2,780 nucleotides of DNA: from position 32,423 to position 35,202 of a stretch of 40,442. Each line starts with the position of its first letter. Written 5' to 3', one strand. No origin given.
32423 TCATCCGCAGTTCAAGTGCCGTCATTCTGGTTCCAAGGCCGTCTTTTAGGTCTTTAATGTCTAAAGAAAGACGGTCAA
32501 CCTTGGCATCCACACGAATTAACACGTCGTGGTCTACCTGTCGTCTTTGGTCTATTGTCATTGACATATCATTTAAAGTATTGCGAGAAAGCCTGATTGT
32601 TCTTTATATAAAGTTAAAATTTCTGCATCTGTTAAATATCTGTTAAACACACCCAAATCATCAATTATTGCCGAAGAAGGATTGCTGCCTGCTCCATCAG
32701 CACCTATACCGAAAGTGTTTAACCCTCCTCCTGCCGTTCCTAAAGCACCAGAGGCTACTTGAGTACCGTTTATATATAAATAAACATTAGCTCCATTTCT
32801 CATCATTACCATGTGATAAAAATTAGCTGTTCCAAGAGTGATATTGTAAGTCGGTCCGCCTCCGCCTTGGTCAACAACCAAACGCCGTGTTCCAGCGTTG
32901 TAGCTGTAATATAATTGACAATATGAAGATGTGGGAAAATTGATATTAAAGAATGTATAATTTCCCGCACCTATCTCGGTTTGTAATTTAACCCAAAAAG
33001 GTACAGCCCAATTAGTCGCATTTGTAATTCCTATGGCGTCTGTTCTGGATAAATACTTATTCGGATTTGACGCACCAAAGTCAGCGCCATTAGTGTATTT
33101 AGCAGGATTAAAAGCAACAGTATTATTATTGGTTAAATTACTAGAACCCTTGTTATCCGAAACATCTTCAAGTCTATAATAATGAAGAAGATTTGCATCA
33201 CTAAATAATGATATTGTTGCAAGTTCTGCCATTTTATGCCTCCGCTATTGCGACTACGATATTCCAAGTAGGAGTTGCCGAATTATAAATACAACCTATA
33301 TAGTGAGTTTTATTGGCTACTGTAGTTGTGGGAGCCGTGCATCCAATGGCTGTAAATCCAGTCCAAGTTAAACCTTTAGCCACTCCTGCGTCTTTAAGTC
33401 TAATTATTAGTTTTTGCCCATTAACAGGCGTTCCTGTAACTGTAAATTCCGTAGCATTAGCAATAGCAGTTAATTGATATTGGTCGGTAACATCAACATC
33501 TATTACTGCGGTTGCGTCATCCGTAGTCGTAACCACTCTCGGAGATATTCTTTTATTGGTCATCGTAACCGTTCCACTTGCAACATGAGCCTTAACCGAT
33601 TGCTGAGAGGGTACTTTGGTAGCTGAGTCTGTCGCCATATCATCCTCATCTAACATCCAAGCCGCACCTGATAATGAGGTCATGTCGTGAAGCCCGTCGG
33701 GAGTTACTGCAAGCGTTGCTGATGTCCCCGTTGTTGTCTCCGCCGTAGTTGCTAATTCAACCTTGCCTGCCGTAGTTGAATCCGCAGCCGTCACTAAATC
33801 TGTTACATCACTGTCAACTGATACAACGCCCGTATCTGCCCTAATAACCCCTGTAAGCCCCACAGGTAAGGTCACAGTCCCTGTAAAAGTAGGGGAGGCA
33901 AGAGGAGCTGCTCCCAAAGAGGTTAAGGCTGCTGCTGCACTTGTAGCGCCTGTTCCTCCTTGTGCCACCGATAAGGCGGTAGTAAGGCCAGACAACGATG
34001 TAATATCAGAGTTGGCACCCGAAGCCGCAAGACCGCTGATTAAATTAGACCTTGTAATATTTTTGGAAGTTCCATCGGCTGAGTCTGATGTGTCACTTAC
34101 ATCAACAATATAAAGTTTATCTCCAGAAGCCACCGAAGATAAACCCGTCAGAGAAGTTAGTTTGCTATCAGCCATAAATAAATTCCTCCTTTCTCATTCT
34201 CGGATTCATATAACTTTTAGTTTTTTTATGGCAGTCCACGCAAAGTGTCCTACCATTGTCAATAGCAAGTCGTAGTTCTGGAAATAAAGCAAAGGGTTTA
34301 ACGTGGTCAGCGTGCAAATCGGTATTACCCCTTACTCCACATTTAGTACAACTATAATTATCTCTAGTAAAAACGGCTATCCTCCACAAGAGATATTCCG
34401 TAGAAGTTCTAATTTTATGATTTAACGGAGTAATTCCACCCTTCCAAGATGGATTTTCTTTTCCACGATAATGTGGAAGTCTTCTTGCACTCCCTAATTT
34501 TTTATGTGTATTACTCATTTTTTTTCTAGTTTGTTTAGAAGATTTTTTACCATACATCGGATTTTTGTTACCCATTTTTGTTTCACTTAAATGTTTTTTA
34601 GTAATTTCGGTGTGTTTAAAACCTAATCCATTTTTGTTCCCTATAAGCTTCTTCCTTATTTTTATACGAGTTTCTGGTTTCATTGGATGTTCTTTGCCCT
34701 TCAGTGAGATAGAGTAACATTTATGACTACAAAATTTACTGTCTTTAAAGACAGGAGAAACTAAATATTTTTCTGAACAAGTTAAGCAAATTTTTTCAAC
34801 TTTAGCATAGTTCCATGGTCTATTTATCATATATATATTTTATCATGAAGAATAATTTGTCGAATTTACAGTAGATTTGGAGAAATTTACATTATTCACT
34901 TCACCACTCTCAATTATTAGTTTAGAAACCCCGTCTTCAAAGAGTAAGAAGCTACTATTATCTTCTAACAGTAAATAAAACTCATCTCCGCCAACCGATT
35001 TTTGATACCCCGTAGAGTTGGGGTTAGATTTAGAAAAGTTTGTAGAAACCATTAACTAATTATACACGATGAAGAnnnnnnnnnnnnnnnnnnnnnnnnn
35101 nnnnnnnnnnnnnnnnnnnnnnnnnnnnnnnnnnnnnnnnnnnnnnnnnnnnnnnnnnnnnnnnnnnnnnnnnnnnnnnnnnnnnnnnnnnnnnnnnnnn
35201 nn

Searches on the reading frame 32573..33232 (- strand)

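Call 8: search_protein_families(library=phrogs, proteins=[window:32573-33232:-], max_evalue=0.001)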
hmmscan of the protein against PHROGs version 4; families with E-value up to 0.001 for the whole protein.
window:32573-33232:- (219 aa): 6 families
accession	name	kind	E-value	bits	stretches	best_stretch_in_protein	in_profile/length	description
phrog_3545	-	unknown function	2e-08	33.8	1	23-192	763-956/1115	-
phrog_8510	-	head and packaging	3.6e-08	32.6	1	26-206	709-894/1348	virion structural protein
phrog_701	-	head and packaging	0.00011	19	1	34-198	4046-4208/6136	virion structural protein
phrog_13163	-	tail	0.00025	20.1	1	130-195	633-699/976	baseplate wedge subunit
phrog_14220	-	unknown function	0.00039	20.6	1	133-210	107-182/401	-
phrog_1710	-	unknown function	0.0009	18.7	1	131-218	197-288/783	-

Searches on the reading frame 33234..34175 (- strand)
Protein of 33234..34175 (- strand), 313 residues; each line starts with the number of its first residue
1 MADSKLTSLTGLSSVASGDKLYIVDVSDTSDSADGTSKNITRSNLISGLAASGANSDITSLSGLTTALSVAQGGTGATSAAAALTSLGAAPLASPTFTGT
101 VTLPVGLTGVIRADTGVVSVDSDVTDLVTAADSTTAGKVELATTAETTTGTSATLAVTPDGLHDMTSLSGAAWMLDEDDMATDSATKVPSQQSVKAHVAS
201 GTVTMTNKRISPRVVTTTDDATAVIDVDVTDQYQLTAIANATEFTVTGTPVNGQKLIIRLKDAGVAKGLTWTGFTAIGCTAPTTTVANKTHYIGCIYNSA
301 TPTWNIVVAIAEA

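Call 5: search_protein_families(library=pfam, proteins=[window:33234-34175:-], max_evalue=1)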
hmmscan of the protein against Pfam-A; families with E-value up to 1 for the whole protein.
window:33234-34175:- (313 aa): 0 families

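Call 6: search_protein_families(library=phrogs, proteins=[window:33234-34175:-], max_evalue=0.1)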
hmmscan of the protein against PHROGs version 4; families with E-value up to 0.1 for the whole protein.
window:33234-34175:- (313 aa): 9 families
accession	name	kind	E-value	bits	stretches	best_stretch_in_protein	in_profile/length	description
phrog_3030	-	unknown function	1.3e-16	61.6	1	195-308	149-267/272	-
phrog_10305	-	tail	1.9e-08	34.4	1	21-83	442-501/1005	tail fiber protein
phrog_35687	-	unknown function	6.5e-07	29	1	30-95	258-321/653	-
phrog_1591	-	tail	1.2e-05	25.8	1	14-207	141-308/484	tail fiber protein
phrog_20500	-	tail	1.6e-05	23.7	1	27-88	526-592/1365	tail protein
phrog_12321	-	tail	5.8e-05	22.5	1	48-116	83-151/695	tail fiber protein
phrog_6813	-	unknown function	0.00011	21.6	1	122-226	135-235/907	-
phrog_11393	-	tail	0.0025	17.5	1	44-204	266-419/538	tail fiber protein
phrog_35753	-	unknown function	0.0057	18.1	1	37-88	61-111/131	-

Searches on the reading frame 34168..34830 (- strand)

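Call 5: search_protein_families(library=pfam, proteins=[window:34168-34830:-], max_evalue=1)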
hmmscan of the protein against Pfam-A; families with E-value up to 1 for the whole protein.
window:34168-34830:- (220 aa): 9 families
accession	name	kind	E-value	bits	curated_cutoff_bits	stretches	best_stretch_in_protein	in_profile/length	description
PF07460.16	NUMOD3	-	1.4e-11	44.6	20.4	1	70-106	1-37/37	NUMOD3 motif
PF01844.29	HNH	-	1.7e-07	31.7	21.4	1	161-204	1-44/47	HNH endonuclease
PF05766.18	NinG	-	0.011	16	25.4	1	155-206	90-141/193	Bacteriophage Lambda NinG protein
PF14471.11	DUF4428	-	0.016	15.5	27.8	1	188-208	15-34/51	Domain of unknown function (DUF4428)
PF14279.12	HNH_5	-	0.027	14.8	27.5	1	161-215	1-54/56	HNH endonuclease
PF01258.23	zf-dskA_traR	-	0.028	14.8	24.9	1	184-203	14-33/36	Prokaryotic dksA/traR C4-type zinc finger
PF12815.12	CTD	-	0.043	14.8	25.4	1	85-141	10-53/72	Spt5 C-terminal nonapeptide repeat binding Spt4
PF09699.15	Paired_CXXCH_1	-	0.28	11.3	20.6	1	191-205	26-40/41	Doubled CXXCH motif (Paired_CXXCH_1)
PF18912.6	DZR_2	-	0.4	11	27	0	191-208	18-35/56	Double zinc ribbon domain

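Call 6: search_protein_families(library=phrogs, proteins=[window:34168-34830:-], max_evalue=0.1)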
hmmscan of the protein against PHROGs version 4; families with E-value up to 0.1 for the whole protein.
window:34168-34830:- (220 aa): 27 families (the best 25 are shown)
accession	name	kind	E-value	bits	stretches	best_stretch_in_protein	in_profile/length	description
phrog_8446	-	DNA, RNA and nucleotide metabolism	7.1e-14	53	1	100-209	108-201/211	HNH endonuclease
phrog_5956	-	DNA, RNA and nucleotide metabolism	3e-13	50.6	1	141-214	42-117/138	HNH endonuclease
phrog_144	-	DNA, RNA and nucleotide metabolism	9.7e-13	49.1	1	103-213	38-141/175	HNH endonuclease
phrog_589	-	DNA, RNA and nucleotide metabolism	1.5e-12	48.7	1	79-206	21-140/179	HNH endonuclease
phrog_119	-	DNA, RNA and nucleotide metabolism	4.3e-12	46.6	1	128-213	172-263/443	HNH endonuclease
phrog_1271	-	DNA, RNA and nucleotide metabolism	4.6e-12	47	1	9-214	209-325/361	HNH endonuclease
phrog_4581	-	head and packaging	2.9e-08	34.5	1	149-206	56-110/395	terminase small subunit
phrog_5104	-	unknown function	1.3e-06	29.2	1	9-214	52-219/228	-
phrog_24030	-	DNA, RNA and nucleotide metabolism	1e-05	26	1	149-206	9-64/342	RNA ligase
phrog_16726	-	DNA, RNA and nucleotide metabolism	1.8e-05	25.6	1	149-207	84-143/308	HNH endonuclease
phrog_314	-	DNA, RNA and nucleotide metabolism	2.9e-05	24.2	1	41-130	280-340/574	homing endonuclease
phrog_25061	-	DNA, RNA and nucleotide metabolism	0.0001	23.8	1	147-203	128-184/219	HNH endonuclease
phrog_11604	-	DNA, RNA and nucleotide metabolism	0.00016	22.3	1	140-206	59-129/160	HNH endonuclease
phrog_333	-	DNA, RNA and nucleotide metabolism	0.00018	22.7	1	149-209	24-84/138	HNH endonuclease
phrog_655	-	DNA, RNA and nucleotide metabolism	0.0015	19.5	1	75-214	137-274/343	homing endonuclease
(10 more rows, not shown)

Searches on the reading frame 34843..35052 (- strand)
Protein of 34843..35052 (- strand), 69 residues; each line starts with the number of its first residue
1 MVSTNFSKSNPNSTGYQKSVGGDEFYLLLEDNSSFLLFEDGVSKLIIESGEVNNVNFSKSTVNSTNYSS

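Call 5: search_protein_families(library=pfam, proteins=[window:34843-35052:-], max_evalue=1)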
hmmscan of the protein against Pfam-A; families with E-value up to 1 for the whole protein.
window:34843-35052:- (69 aa): 0 families

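Call 6: search_protein_families(library=phrogs, proteins=[window:34843-35052:-], max_evalue=0.1)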
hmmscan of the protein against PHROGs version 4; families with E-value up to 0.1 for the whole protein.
window:34843-35052:- (69 aa): 1 family
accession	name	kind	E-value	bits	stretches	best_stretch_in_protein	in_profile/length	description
phrog_31034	-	unknown function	0.096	13.7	0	34-65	20-54/79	-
